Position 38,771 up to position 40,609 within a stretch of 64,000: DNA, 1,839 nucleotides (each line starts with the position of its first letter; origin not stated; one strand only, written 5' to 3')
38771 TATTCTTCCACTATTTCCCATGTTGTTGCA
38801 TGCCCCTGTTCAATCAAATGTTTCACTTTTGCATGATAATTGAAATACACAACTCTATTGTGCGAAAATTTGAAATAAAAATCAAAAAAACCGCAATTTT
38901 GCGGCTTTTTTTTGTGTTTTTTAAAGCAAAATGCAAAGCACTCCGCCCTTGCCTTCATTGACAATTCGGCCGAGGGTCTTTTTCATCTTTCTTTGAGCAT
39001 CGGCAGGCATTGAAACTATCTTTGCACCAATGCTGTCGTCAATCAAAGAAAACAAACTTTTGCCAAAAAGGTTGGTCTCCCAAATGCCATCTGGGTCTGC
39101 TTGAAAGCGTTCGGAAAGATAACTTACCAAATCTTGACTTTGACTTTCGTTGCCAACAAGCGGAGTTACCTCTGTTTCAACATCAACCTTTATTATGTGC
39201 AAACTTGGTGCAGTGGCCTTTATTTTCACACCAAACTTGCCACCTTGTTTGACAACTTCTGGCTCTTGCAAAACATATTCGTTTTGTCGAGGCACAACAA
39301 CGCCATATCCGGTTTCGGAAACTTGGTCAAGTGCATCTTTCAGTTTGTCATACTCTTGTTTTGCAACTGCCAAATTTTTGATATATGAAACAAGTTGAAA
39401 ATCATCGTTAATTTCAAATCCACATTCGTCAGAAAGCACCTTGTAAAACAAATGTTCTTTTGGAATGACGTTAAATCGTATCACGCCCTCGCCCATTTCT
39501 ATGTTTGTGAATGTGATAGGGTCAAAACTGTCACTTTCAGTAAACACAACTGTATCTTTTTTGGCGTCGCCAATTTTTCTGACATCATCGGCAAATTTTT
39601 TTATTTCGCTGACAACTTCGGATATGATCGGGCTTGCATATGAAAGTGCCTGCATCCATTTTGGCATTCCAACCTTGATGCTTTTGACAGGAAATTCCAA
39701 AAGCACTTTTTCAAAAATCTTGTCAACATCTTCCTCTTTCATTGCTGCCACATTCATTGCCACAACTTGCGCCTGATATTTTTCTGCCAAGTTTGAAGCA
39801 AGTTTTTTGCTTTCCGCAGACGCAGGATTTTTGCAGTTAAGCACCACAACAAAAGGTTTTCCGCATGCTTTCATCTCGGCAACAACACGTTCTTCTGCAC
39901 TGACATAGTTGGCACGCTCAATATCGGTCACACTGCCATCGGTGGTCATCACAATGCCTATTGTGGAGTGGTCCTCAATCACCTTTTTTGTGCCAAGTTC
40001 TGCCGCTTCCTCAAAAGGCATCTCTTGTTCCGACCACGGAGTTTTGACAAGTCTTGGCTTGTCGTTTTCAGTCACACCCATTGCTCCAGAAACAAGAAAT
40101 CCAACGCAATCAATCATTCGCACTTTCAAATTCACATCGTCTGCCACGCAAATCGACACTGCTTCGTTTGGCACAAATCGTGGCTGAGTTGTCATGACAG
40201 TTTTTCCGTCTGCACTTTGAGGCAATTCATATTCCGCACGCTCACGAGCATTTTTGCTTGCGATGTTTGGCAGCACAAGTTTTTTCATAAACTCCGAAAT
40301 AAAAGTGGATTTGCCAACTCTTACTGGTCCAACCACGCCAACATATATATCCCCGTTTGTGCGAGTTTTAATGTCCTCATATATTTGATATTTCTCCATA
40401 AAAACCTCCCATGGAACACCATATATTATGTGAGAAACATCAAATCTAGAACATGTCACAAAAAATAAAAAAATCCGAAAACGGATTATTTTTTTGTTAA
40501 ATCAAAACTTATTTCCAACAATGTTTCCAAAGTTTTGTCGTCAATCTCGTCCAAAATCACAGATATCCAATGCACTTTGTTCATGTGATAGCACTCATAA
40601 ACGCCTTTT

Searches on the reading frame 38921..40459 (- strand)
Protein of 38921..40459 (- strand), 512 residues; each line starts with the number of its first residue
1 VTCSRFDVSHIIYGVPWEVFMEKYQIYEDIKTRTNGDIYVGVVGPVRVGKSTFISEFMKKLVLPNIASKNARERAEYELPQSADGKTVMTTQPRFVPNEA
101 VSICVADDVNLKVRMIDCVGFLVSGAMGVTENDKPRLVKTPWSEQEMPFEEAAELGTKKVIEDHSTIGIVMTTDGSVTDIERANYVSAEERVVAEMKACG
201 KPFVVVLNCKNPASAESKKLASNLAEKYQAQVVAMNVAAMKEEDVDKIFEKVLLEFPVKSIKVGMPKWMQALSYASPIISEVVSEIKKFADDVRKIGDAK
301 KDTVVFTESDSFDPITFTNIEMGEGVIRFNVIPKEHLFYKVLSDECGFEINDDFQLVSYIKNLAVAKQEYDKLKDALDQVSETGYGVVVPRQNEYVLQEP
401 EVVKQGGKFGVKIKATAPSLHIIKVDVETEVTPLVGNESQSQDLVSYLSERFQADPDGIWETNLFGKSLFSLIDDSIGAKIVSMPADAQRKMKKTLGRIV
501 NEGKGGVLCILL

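Call 39: search_protein_families(library=pfam, proteins=[window:38921-40459:-], max_evalue=0.01)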
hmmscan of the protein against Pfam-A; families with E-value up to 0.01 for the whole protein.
window:38921-40459:- (512 aa): 4 families
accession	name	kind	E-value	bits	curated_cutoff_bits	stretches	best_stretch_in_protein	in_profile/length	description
PF09547.16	SpoIVA_ATPase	-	1.6e-112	375.1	26.6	1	21-257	1-237/237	Stage IV sporulation protein A, ATPase domain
PF20438.3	SpoIVA_middle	-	9e-61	205.5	25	1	258-436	1-179/179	Stage IV sporulation protein A, middle domain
PF20439.3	SpoIVA_C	-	3.5e-29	101.2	25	1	437-512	1-76/76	Sporulation stage IV protein A, C-terminal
PF01926.29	MMR_HSR1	-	0.0075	16.8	21.9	0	40-208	2-112/113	50S ribosome-binding GTPase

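Call 46: find_homologous_proteins(query=window:38921-40459:-, max_evalue=1e-50)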
Query window:38921-40459:- (512 aa): 7999 proteins with E <= 1e-50 among 8000 candidates; the best 120 are listed.
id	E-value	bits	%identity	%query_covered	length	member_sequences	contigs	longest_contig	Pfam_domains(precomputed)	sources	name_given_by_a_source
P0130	0.0e+0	1081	100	96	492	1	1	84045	PF09547.17,PF20438.4,PF20439.4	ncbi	-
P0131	0.0e+0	1073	100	96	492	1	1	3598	PF09547.17,PF20438.4,PF20439.4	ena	-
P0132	2.2e-296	1001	91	96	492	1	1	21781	PF09547.17,PF20438.4,PF20439.4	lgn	-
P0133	4.9e-294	994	88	96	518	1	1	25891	PF09547.17,PF20438.4,PF20439.4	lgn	-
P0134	4.2e-288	974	89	96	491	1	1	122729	PF09547.17,PF20438.4,PF20439.4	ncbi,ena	-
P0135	3.8e-286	967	87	96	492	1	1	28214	PF09547.17,PF20438.4,PF20439.4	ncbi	-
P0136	7.4e-282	953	85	96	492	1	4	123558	PF09547.17,PF20438.4,PF20439.4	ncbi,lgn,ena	-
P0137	9.8e-280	946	85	96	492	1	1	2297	PF09547.17,PF20438.4,PF20439.4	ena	-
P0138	3.6e-278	941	84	96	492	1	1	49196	PF09547.17,PF20438.4,PF20439.4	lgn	-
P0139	4.7e-277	938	84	96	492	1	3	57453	PF09547.17,PF20438.4,PF20439.4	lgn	-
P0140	7.2e-277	937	84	96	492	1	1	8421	PF09547.17,PF20438.4,PF20439.4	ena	-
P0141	9.4e-277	937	83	96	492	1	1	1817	PF09547.17,PF20438.4,PF20439.4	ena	-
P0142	1.4e-276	936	84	96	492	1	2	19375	PF09547.17,PF20438.4,PF20439.4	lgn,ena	-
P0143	2.3e-276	935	84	96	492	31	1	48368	PF09547.17,PF20438.4,PF20439.4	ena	-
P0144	2.5e-276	935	83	96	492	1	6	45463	PF09547.17,PF20438.4,PF20439.4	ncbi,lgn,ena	-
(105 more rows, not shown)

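Call 47: find_encoding_contigs(protein=P0132, flank=10000, max_places=6)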
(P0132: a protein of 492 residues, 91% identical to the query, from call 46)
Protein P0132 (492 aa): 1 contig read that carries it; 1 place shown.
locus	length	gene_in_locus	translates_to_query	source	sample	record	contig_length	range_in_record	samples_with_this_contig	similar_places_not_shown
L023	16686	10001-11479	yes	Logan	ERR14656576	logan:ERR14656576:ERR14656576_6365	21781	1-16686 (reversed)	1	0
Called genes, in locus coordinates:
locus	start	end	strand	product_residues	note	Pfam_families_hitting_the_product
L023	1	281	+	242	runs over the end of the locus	PF04542:Sigma70_r2, PF04545:Sigma70_r4, PF01381:HTH_3 (weak)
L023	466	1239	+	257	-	PF04542:Sigma70_r2, PF04539:Sigma70_r3 (weak), PF08281:Sigma70_r4_2 (weak), PF04545:Sigma70_r4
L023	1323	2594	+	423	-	PF01555:N6_N4_Mtase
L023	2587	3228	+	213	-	PF09568:RE_MjaI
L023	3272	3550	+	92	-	PF05239:PRC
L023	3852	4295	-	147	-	PF22811:Zn_ribbon_NrdR, PF03477:ATP-cone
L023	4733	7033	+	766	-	PF01926:MMR_HSR1, PF02421:FeoB_N, PF07670:Gate, PF07664:FeoB_C, PF07670:Gate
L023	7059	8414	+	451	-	PF01926:MMR_HSR1, PF02421:FeoB_N, PF04548:AIG1 (weak), PF00009:GTP_EFTU, PF00009:GTP_EFTU, PF01926:MMR_HSR1, PF02421:FeoB_N, PF14714:KH_dom-like, +8 more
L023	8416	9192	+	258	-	PF02660:G3P_acyltransf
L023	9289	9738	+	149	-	PF04237:YjbR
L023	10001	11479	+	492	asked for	PF09547:SpoIVA_ATPase, PF20438:SpoIVA_middle, PF20439:SpoIVA_C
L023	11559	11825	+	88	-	-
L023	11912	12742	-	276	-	PF01501:Glyco_transf_8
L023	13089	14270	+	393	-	PF00438:S-AdoMet_synt_N, PF02772:S-AdoMet_synt_M, PF02773:S-AdoMet_synt_C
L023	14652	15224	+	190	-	-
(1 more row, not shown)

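Call 48: find_encoding_contigs(protein=P0134, flank=10000, max_places=6)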
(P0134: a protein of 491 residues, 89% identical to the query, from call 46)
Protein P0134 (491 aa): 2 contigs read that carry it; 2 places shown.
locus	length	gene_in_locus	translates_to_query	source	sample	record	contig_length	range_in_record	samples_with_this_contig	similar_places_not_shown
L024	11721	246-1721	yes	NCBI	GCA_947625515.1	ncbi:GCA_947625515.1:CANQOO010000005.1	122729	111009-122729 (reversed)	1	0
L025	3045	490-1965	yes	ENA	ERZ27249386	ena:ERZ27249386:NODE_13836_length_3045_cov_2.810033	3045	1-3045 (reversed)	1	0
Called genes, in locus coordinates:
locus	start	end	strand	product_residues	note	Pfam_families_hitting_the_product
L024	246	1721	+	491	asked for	PF09547:SpoIVA_ATPase, PF20438:SpoIVA_middle, PF20439:SpoIVA_C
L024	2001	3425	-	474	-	PF00535:Glycos_transf_2, PF13641:Glyco_tranf_2_3, PF13632:Glyco_trans_2_3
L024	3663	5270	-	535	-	-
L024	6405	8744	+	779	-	PF01368:DHH, PF02272:DHHA1, PF17768:RecJ_OB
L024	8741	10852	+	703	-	PF13328:HD_4, PF04607:RelA_SpoT, PF02824:TGS, PF19296:RelA_AH, PF28438:RelA_RIS, PF13291:ACT_4 (weak)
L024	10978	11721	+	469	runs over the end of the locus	PF04055:Radical_SAM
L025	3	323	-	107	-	?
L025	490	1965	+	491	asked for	PF09547:SpoIVA_ATPase, PF20438:SpoIVA_middle, PF20439:SpoIVA_C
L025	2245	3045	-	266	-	?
